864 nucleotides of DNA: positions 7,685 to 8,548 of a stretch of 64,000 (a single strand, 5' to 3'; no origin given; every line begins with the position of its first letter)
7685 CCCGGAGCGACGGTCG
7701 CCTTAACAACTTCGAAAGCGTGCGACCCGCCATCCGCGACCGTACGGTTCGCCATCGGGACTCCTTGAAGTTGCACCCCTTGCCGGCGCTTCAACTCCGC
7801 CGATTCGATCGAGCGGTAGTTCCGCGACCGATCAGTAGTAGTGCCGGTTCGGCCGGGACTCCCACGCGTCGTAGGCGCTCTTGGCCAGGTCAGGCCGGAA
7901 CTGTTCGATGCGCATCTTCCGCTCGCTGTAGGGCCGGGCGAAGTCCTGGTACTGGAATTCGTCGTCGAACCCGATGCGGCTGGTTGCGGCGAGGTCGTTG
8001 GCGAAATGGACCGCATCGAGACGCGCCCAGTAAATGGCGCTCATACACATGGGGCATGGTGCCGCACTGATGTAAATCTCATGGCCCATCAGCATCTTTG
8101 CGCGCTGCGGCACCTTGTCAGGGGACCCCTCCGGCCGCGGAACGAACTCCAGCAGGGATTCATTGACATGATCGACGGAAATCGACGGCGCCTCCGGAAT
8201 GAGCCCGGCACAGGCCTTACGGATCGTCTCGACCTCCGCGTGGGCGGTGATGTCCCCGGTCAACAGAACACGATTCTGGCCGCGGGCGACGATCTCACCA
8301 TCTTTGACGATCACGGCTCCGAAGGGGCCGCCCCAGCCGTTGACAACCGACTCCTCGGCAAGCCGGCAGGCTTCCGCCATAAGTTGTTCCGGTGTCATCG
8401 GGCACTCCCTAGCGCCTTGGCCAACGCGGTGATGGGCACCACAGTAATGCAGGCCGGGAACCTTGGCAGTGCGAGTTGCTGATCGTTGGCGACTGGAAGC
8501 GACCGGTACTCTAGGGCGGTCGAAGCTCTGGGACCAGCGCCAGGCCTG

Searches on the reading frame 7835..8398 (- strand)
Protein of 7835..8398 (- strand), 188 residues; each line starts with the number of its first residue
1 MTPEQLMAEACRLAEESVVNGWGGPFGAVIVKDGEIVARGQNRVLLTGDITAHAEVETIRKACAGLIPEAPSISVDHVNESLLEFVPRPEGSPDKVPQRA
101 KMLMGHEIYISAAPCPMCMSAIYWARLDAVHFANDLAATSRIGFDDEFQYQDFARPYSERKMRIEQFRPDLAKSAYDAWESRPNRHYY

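Call 47: search_protein_families(library=pfam, max_evalue=0.01, proteins=[window:7835-8398:-])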
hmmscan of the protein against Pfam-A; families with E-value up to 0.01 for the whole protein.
window:7835-8398:- (188 aa): 2 families
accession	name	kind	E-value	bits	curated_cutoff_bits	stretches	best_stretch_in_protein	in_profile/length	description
PF00383.29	dCMP_cyt_deam_1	-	4.7e-18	65.4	25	1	4-132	5-100/102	Cytidine and deoxycytidylate deaminase zinc-binding region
PF14437.12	MafB19-deam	-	3.2e-12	47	27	1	6-64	6-63/142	MafB19-like deaminase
